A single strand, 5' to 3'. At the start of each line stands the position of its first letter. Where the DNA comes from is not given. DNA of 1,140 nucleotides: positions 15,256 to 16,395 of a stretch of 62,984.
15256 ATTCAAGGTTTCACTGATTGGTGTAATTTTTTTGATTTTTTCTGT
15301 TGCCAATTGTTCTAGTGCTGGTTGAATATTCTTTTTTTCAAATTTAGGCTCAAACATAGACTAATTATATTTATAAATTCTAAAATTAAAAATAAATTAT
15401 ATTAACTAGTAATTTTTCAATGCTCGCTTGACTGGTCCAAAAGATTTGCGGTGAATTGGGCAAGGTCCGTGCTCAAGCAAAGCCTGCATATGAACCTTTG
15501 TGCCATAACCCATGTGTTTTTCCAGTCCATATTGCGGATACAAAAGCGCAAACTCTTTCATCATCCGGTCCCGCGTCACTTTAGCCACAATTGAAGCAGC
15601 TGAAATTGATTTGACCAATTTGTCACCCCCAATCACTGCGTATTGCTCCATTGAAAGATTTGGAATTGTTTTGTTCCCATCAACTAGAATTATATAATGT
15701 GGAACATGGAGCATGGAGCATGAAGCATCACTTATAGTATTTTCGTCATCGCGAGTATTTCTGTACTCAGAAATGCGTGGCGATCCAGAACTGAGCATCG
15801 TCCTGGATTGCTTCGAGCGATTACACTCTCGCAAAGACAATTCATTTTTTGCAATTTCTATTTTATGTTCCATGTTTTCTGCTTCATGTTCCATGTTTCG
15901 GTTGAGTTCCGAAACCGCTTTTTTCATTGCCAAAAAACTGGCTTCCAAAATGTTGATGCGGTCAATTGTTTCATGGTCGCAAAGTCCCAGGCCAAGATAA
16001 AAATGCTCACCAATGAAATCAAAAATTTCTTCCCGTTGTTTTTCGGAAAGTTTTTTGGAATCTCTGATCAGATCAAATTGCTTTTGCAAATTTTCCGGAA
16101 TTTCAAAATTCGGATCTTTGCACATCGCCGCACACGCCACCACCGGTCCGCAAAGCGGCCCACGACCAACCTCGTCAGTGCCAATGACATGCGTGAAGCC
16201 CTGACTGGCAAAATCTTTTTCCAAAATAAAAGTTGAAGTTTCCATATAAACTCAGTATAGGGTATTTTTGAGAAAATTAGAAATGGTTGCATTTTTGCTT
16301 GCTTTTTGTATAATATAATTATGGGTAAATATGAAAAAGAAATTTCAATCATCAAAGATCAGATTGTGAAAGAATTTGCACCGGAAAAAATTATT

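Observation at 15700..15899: Palindromic repeat element inserted in frame inside RNase HII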

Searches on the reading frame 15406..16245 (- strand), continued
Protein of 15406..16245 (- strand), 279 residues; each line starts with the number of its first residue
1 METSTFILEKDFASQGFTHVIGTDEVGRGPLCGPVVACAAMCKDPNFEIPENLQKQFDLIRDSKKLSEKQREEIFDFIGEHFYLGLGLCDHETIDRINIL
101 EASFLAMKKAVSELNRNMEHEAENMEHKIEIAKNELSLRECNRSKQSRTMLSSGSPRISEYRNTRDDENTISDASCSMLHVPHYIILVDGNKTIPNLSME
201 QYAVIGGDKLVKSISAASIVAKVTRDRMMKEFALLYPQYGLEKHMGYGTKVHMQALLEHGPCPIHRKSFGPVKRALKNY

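Call 70: predict_structure(alignment_id=A2)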
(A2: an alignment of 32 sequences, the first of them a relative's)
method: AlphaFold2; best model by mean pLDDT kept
length: 279 residues; sequences in the alignment: 32
mean_pLDDT: 77.4   pTM: 0.73
mean pLDDT of the five models: 77.4, 67.1, 58.8, 57.5, 54.1
residues with pLDDT >= 90: 66; 70-90: 142; 50-70: 37; < 50: 34
segments of 3 or more residues with pLDDT < 50: 1-3, 151-178
pLDDT, mean of each block of 10 residues (from residue 1): 63 86 80 82 87 90 87 94 94 83 91 91 70 80 70 43 41 42 82 73 59 92 89 84 66 86 80 83
secondary structure, 60 per line:
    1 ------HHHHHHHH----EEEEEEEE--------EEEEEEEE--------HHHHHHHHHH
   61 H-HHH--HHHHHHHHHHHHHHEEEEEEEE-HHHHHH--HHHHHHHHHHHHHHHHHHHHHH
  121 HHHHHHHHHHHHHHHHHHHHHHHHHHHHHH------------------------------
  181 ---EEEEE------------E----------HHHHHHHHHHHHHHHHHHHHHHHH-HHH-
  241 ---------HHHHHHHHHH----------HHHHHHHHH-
elements in order: H7-14 E19-26 E35-42 H51-61 H68-81 E82-89 H91-96 H99-150 E184-188 H212-235 H250-259 H270-278

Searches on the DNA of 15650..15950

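Call 9: search_rna_families(source=window, start=15650, end=15950, threshold=evalue, max_evalue=10, show_alignments=2)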
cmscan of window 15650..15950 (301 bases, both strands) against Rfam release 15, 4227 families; matches with E-value up to 10: 2.
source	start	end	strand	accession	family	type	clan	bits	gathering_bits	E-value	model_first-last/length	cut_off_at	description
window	15890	15921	-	RF01933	bxd_5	Gene; lncRNA;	-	13.6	50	0.6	22-57/57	no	Bithoraxoid conserved region 5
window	15907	15931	-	RF01129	sR44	Gene; snRNA; snoRNA; CD-box;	-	9.7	45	6.1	1-55/55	no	Small nucleolar RNA sR44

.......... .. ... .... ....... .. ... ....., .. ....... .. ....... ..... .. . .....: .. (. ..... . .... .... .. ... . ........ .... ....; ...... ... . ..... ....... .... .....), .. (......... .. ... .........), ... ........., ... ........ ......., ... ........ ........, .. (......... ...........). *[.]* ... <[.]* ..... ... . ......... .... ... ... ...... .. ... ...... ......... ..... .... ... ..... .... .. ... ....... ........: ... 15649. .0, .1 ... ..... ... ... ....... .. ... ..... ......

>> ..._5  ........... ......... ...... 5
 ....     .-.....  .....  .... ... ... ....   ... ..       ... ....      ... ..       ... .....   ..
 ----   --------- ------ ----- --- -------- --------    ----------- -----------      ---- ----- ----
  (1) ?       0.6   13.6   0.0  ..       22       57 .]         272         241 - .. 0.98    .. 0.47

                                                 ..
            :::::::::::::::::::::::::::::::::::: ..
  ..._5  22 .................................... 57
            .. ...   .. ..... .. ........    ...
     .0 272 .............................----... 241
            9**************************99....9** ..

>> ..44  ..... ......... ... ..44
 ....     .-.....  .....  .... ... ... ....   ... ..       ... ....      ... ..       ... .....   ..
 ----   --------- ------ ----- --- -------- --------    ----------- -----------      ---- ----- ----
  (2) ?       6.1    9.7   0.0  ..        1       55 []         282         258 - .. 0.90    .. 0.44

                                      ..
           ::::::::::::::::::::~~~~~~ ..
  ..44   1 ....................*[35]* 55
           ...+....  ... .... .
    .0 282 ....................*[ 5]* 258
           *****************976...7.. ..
